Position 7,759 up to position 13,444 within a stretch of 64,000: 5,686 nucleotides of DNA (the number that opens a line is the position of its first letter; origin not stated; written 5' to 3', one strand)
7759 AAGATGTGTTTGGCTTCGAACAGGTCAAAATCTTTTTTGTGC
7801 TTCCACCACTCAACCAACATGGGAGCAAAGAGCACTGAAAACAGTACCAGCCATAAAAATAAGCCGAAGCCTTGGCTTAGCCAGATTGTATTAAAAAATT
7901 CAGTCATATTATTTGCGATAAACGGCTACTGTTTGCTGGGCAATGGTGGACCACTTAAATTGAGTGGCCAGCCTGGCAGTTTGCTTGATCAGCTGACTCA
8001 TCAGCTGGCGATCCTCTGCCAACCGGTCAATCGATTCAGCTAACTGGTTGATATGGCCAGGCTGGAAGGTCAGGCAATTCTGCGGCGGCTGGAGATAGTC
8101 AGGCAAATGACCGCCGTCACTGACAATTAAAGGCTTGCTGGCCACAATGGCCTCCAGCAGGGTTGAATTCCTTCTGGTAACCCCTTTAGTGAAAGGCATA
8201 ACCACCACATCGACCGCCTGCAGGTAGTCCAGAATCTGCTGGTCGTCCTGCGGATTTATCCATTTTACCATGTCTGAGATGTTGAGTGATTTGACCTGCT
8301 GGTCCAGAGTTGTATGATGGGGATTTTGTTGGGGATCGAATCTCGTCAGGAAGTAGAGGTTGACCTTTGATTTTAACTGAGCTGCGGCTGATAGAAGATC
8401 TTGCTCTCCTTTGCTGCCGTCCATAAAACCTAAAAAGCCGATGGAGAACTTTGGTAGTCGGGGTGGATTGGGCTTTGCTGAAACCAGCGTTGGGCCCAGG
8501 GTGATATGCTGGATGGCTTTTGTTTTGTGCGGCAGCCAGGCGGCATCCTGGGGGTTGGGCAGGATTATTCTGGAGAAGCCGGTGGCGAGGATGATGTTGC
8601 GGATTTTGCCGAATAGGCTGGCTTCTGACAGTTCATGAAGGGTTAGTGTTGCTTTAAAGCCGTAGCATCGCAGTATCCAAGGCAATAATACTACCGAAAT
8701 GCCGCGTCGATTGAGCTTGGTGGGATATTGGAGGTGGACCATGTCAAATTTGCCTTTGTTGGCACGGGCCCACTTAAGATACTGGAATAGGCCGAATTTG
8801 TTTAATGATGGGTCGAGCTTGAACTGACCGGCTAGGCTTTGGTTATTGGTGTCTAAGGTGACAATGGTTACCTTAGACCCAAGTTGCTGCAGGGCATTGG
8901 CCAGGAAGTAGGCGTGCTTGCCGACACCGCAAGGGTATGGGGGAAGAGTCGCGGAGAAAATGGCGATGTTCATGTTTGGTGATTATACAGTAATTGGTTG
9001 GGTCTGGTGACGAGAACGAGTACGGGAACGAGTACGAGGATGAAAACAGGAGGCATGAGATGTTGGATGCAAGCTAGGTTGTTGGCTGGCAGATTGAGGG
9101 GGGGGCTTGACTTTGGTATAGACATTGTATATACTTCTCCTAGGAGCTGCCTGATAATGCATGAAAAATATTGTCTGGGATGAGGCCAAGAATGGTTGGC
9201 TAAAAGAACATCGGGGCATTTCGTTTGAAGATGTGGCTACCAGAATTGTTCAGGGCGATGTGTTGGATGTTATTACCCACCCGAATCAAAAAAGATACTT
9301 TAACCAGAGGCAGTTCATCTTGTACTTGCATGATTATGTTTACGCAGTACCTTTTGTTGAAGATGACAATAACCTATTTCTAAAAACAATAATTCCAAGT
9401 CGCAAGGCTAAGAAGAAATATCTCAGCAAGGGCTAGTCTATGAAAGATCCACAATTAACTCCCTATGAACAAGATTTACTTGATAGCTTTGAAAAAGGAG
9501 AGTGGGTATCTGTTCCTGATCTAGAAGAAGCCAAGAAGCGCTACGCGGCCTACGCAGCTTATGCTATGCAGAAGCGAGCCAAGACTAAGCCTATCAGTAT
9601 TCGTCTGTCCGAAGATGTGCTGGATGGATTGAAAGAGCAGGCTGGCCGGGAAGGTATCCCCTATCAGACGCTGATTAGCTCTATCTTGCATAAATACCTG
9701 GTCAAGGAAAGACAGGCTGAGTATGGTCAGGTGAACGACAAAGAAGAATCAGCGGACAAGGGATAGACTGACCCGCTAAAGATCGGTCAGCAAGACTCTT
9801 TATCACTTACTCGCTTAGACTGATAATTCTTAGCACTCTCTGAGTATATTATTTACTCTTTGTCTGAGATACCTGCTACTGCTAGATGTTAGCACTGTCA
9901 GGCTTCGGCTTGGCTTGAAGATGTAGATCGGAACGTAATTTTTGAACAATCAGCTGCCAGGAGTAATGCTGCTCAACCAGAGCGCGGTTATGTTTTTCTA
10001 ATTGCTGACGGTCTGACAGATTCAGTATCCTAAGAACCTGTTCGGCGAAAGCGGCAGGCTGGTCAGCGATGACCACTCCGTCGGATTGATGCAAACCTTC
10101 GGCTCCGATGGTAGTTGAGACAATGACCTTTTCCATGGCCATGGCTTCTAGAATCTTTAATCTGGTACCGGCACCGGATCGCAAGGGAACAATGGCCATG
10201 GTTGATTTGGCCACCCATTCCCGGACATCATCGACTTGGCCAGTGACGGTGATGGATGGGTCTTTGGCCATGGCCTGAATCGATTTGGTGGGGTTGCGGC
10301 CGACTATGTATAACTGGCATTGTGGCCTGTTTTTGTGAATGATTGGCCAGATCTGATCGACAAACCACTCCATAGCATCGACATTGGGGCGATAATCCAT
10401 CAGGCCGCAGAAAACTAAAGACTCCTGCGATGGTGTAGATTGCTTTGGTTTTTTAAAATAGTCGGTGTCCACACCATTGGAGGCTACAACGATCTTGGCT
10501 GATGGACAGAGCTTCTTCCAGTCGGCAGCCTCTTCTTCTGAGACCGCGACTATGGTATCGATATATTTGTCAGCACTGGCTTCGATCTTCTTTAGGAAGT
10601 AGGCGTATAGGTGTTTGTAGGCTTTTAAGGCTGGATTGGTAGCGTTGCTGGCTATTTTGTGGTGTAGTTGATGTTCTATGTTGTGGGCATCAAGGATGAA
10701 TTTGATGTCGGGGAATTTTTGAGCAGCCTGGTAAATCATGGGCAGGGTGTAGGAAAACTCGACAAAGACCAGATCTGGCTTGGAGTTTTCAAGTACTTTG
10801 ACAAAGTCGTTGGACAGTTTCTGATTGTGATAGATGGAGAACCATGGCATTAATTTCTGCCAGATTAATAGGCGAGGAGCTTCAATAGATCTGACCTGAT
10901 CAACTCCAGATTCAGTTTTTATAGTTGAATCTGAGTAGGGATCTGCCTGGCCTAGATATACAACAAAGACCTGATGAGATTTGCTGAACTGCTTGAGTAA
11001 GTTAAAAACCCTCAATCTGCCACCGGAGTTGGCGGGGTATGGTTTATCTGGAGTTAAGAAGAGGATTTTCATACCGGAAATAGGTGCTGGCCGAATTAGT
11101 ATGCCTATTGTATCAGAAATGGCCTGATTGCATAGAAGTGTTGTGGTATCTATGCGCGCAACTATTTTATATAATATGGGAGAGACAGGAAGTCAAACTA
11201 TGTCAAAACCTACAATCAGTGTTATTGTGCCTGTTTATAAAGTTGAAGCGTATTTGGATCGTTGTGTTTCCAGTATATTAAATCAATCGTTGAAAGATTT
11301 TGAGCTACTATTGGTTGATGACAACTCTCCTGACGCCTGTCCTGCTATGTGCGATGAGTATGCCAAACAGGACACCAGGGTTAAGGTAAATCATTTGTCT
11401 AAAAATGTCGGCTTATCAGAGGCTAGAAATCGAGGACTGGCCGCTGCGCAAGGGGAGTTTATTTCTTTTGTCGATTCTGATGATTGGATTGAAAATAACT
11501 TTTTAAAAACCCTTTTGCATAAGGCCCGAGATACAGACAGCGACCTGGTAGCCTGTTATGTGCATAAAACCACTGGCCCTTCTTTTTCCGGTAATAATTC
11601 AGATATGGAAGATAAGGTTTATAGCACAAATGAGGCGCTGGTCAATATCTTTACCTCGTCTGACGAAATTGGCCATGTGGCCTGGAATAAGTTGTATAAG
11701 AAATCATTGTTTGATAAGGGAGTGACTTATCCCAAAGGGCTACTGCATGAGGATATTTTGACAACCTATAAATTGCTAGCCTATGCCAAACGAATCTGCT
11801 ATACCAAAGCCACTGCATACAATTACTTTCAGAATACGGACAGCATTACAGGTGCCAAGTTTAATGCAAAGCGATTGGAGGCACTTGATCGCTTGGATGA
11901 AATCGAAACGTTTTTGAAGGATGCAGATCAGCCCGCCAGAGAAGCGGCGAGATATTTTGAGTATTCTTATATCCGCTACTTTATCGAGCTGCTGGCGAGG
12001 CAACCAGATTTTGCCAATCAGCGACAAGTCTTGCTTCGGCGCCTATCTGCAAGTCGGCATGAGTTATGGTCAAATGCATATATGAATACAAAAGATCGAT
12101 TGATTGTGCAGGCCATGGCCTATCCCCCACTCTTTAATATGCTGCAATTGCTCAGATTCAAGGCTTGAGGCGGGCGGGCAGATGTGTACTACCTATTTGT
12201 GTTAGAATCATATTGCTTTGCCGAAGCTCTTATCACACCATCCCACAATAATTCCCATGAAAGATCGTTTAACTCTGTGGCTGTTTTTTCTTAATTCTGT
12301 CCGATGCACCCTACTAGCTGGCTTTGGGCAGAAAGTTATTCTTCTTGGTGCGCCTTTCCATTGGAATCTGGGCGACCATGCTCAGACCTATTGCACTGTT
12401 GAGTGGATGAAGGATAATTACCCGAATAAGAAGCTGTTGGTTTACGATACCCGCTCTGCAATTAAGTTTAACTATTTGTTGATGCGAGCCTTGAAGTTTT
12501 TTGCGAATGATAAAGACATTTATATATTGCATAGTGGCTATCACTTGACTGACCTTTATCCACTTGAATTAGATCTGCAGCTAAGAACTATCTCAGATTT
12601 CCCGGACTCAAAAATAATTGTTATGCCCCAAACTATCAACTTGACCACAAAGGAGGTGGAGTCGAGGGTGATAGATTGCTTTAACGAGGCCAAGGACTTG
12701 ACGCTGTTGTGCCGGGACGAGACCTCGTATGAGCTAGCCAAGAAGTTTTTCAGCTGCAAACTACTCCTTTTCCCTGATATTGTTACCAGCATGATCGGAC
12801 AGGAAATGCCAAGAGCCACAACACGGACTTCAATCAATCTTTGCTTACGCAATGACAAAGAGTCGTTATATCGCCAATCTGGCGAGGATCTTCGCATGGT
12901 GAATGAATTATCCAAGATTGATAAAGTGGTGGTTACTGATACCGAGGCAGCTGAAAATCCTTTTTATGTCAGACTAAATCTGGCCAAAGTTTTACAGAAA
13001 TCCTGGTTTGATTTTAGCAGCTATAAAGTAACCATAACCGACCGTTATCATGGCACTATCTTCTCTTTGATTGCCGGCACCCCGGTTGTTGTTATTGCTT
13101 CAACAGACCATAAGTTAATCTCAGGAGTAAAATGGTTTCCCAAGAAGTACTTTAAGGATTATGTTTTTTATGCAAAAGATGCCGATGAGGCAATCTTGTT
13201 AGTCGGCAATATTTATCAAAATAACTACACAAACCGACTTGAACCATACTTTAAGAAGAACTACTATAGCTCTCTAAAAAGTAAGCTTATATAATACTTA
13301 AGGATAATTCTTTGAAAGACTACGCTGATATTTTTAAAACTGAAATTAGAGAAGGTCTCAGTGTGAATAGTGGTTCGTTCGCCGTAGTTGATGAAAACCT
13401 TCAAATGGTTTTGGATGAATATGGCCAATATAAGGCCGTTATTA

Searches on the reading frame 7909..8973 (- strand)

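Call 20: search_protein_families(library=pfam, proteins=[window:7909-8973:-], max_evalue=0.00001)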
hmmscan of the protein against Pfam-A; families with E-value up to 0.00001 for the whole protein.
window:7909-8973:- (354 aa): 3 families
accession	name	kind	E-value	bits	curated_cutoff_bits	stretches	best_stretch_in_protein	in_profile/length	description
PF00534.26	Glycos_transf_1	-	7.7e-17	61.8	26.4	1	175-332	15-169/172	Glycosyl transferases group 1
PF13692.12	Glyco_trans_1_4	-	7.7e-14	52.6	27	1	177-321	3-142/142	Glycosyl transferases group 1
PF13439.12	Glyco_transf_4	-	9.8e-06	26.1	28.5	0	16-126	3-124/170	Glycosyltransferase Family 4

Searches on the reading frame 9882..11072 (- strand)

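Call 20: search_protein_families(library=pfam, proteins=[window:9882-11072:-], max_evalue=0.00001)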
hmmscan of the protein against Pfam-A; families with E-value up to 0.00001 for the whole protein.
window:9882-11072:- (396 aa): 3 families
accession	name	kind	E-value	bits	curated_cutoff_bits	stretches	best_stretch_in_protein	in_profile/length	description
PF13692.12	Glyco_trans_1_4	-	8.5e-29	101.1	27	1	218-351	3-141/142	Glycosyl transferases group 1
PF13439.12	Glyco_transf_4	-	2.3e-15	57.5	28.5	1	19-204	5-169/170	Glycosyltransferase Family 4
PF00534.26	Glycos_transf_1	-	2.9e-08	33.9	26.4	1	243-359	38-166/172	Glycosyl transferases group 1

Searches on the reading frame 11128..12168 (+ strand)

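Call 20: search_protein_families(library=pfam, proteins=[window:11128-12168:+], max_evalue=0.00001)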
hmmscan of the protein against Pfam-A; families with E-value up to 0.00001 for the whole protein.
window:11128-12168:+ (346 aa): 3 families
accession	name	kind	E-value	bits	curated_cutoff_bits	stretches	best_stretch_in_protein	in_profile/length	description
PF00535.33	Glycos_transf_2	-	1.1e-37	130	23.3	1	31-193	1-162/168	Glycosyl transferase family 2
PF13641.12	Glyco_tranf_2_3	-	1.1e-12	48.9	27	1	28-145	1-123/230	Glycosyltransferase like family 2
PF10111.15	Glyco_tranf_2_2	-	2.2e-10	40.9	27.3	1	31-131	1-104/276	Glycosyltransferase like family 2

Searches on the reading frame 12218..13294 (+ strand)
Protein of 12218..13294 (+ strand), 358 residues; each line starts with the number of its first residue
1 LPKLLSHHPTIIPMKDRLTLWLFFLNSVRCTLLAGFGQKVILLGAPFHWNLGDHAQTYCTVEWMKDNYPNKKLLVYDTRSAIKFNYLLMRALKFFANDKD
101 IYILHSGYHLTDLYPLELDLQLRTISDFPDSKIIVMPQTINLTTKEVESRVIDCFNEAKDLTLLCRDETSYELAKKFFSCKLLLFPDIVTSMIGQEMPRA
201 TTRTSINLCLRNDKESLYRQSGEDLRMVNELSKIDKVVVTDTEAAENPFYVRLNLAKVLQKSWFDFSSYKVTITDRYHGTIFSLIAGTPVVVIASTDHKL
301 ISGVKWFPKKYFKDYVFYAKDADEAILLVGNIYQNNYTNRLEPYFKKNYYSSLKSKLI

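Call 20: search_protein_families(library=pfam, proteins=[window:12218-13294:+], max_evalue=0.00001)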
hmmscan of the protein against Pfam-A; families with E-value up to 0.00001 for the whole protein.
window:12218-13294:+ (358 aa): 1 family
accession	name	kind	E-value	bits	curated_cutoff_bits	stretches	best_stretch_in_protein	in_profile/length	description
PF04230.19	PS_pyruv_trans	-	4.2e-26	92.9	25.3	1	50-295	1-278/280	Polysaccharide pyruvyl transferase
